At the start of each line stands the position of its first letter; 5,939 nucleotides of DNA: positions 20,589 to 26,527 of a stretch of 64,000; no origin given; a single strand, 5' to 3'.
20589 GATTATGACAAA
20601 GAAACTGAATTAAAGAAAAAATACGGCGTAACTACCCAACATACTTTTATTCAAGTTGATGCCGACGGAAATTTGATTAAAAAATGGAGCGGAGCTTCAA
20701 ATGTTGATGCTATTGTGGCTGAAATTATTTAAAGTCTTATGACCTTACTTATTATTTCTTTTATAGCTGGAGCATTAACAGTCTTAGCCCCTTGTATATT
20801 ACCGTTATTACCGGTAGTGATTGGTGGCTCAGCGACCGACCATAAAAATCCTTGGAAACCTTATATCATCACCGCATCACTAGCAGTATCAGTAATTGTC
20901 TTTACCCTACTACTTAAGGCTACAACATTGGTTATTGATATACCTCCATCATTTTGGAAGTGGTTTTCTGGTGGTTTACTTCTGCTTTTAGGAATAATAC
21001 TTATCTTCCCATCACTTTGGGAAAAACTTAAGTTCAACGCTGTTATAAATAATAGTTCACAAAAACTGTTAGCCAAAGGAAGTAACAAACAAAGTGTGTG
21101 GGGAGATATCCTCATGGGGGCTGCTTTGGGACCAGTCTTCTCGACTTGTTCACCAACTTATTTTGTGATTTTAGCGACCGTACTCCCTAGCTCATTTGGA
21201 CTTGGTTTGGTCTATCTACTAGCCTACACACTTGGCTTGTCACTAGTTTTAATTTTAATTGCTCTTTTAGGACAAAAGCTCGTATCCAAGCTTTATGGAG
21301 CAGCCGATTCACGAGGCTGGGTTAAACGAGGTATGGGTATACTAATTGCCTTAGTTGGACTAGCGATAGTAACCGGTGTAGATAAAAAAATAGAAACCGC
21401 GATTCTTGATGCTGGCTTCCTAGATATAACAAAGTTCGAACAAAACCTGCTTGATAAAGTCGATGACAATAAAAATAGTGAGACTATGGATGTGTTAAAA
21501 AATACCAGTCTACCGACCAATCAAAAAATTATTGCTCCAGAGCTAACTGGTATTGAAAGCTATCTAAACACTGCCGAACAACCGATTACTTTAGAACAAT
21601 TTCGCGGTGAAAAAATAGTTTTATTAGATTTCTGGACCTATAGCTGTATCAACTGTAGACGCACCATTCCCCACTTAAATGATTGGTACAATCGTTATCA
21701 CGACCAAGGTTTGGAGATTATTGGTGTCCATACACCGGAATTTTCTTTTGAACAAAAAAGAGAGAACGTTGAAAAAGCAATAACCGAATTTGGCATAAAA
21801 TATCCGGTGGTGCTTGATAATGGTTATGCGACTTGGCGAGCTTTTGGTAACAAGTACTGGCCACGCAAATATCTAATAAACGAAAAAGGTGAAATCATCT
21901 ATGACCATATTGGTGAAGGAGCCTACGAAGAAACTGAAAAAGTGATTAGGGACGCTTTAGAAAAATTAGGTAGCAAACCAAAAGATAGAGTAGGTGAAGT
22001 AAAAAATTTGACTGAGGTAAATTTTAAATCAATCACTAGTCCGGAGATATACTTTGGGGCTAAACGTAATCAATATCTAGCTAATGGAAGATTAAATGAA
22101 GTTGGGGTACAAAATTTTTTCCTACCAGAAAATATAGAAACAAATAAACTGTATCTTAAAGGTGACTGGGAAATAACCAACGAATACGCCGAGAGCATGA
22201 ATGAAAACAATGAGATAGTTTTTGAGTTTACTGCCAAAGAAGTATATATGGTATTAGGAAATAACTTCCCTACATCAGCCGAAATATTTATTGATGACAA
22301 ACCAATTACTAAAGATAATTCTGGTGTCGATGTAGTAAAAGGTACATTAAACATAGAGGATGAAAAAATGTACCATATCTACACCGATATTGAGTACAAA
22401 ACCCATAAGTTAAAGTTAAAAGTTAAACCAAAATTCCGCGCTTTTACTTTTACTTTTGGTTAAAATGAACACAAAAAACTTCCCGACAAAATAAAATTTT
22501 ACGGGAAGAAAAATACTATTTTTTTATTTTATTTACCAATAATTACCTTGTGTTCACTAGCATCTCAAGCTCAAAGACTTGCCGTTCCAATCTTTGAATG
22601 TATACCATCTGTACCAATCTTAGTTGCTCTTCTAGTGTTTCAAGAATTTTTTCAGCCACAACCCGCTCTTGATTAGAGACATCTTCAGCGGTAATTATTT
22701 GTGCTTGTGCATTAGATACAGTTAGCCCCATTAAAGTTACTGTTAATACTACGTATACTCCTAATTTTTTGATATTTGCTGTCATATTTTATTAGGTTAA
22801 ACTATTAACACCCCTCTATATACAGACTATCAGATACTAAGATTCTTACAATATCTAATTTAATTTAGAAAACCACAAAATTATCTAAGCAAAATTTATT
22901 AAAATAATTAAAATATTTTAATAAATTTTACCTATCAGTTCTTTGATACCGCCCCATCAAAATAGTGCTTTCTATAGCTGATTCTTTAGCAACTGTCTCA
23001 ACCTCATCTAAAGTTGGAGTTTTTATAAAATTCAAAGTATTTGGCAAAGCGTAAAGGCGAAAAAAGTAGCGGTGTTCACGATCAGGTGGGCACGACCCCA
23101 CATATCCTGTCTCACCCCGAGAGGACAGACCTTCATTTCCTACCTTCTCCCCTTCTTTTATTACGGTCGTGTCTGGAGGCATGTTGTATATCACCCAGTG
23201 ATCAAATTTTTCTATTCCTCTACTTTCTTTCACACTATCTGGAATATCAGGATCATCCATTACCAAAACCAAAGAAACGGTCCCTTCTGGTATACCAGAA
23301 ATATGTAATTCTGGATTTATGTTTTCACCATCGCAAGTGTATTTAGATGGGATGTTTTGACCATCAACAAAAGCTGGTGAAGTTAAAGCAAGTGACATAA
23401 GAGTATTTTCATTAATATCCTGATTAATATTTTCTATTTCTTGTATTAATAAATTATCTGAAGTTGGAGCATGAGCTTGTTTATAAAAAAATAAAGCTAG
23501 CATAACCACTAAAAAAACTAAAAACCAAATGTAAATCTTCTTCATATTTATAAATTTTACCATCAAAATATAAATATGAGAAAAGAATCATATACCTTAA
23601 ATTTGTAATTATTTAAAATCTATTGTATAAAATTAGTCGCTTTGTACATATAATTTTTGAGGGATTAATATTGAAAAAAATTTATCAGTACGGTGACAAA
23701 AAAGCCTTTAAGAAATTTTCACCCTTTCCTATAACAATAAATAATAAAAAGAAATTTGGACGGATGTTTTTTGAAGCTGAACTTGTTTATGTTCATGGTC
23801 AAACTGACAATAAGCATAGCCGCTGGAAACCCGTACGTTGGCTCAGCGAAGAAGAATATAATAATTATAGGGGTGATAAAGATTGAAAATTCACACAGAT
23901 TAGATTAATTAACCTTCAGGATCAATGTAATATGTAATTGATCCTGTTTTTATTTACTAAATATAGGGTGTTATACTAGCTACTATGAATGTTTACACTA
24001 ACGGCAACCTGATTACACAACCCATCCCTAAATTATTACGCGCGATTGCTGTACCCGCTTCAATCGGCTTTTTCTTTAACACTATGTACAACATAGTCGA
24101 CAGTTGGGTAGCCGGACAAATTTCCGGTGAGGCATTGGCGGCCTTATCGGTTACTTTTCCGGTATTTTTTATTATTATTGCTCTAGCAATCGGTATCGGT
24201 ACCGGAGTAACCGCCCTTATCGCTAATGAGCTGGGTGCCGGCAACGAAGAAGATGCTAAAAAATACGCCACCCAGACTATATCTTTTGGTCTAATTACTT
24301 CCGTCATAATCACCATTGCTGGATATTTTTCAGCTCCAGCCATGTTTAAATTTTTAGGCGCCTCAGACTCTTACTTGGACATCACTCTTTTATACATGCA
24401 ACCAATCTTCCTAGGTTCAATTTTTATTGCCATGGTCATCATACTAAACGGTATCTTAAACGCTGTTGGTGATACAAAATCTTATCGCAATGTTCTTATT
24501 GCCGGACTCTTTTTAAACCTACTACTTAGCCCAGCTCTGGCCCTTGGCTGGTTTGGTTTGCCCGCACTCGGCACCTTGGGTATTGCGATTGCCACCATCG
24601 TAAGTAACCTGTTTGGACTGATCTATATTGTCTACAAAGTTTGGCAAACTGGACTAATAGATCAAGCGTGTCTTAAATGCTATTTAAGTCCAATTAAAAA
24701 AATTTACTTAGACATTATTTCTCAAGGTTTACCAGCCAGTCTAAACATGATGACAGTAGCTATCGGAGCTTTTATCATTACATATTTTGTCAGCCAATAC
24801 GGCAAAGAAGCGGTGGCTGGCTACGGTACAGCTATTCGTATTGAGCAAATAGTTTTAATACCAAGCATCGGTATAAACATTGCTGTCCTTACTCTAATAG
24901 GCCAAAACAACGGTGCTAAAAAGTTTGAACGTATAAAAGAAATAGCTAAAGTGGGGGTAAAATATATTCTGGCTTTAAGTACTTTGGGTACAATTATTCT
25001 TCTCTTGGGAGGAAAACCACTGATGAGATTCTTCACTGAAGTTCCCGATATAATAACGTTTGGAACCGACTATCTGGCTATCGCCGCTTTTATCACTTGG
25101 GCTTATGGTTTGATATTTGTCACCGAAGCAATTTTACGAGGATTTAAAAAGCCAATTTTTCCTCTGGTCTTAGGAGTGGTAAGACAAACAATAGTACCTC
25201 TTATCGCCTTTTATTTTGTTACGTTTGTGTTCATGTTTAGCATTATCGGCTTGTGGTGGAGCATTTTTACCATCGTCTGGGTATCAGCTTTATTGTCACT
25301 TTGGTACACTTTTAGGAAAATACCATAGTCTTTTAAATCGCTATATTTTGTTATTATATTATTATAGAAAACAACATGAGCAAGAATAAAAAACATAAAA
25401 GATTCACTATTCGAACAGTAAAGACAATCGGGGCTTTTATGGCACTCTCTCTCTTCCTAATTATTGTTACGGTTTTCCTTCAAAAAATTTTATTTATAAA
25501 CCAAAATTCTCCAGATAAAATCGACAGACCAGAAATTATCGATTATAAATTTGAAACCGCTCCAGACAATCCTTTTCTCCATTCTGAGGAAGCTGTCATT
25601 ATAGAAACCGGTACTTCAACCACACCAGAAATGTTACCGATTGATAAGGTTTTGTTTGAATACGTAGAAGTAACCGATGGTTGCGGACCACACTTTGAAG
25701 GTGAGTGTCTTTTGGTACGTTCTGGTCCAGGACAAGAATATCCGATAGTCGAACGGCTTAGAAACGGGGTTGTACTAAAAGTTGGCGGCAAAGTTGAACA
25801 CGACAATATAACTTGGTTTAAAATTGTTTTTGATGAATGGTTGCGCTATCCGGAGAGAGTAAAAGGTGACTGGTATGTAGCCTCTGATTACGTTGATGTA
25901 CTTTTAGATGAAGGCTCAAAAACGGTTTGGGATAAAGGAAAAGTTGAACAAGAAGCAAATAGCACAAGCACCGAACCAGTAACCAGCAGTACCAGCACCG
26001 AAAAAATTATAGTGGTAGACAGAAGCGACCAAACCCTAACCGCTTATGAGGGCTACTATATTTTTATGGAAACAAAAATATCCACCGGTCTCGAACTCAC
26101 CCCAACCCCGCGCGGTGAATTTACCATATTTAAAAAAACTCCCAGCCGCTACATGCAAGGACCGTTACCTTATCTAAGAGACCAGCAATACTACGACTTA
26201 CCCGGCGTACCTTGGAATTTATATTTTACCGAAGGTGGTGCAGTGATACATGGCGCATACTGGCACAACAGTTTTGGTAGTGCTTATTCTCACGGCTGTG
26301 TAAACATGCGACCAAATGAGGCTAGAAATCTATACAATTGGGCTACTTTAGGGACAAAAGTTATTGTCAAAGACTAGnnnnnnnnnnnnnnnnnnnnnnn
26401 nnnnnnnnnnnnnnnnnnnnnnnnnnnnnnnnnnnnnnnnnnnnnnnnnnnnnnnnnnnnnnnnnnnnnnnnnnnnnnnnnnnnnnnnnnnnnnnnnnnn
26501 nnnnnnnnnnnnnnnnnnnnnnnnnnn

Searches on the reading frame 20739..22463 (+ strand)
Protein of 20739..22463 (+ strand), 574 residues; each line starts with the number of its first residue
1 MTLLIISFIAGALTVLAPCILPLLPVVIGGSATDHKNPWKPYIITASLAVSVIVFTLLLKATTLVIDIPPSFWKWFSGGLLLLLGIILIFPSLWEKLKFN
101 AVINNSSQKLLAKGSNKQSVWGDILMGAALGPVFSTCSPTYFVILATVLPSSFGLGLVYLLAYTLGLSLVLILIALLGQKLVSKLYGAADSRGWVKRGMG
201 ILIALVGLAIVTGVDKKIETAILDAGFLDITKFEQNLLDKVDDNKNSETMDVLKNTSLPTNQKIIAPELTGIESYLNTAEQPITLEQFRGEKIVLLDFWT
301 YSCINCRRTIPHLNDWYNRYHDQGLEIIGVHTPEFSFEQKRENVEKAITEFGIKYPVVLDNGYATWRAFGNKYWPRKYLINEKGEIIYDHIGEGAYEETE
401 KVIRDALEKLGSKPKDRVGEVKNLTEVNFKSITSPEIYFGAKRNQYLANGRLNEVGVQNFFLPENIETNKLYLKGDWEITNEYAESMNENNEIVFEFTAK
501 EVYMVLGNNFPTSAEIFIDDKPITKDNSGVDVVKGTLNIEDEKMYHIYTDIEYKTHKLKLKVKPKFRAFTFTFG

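Call 44: search_protein_families(library=pfam, proteins=[window:20739-22463:+], max_evalue=0.001)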
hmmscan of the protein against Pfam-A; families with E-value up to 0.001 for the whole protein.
window:20739-22463:+ (574 aa): 6 families
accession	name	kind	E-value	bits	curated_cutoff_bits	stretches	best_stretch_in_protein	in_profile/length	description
PF17991.7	Thioredoxin_10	-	8.3e-28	98.2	27.1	1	434-574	1-142/142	Thioredoxin like C-terminal domain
PF00578.27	AhpC-TSA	-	1.7e-14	54.3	26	1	277-388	12-123/124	AhpC/TSA family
PF08534.16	Redoxin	-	1.9e-14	54.1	26.6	1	267-401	7-142/148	Redoxin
PF13905.12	Thioredoxin_8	-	8.9e-12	45.6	27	1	292-386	2-94/94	Thioredoxin-like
PF13386.12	DsbD_2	-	7e-05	23.2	24.9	1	46-208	40-198/199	Cytochrome C biogenesis protein transmembrane region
PF02683.22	DsbD_TM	-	0.00025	20.9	27.1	1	3-204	4-208/219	Cytochrome C biogenesis protein transmembrane domain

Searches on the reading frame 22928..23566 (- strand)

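Call 44: search_protein_families(library=pfam, proteins=[window:22928-23566:-], max_evalue=0.001)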
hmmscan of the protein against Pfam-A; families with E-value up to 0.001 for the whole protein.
window:22928-23566:- (212 aa): 1 family
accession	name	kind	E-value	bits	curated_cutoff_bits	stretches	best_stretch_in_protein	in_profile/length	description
PF01161.25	PBP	-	7.1e-34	117.5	24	1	72-207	2-135/135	Phosphatidylethanolamine-binding protein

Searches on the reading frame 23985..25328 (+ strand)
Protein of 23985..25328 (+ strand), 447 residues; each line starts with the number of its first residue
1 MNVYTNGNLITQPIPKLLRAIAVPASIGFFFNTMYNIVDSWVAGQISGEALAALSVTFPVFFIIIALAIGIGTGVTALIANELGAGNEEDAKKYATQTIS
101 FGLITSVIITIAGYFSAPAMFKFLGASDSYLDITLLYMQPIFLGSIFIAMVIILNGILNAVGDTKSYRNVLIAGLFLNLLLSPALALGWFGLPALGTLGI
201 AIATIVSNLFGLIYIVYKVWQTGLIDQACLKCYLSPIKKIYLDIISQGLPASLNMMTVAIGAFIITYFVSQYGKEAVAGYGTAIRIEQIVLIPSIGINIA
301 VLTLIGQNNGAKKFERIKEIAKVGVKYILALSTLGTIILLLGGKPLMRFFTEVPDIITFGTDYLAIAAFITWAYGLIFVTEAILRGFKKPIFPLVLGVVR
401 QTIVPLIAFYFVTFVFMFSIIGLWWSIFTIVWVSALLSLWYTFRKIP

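Call 44: search_protein_families(library=pfam, proteins=[window:23985-25328:+], max_evalue=0.001)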
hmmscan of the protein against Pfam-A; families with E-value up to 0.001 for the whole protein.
window:23985-25328:+ (447 aa): 1 family
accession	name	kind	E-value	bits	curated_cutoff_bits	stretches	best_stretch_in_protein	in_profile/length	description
PF01554.23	MatE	-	3.7e-58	196.2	24.9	2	24-183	1-160/161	MatE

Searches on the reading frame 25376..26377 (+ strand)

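Call 44: search_protein_families(library=pfam, proteins=[window:25376-26377:+], max_evalue=0.001)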
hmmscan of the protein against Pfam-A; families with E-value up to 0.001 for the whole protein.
window:25376-26377:+ (333 aa): 2 families
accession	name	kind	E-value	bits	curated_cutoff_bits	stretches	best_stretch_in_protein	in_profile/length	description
PF03734.19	YkuD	-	7.1e-22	79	23.4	1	210-331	2-146/146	L,D-transpeptidase catalytic domain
PF08239.17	SH3_3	-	1.3e-05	25.7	27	1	114-173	5-53/54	Bacterial SH3 domain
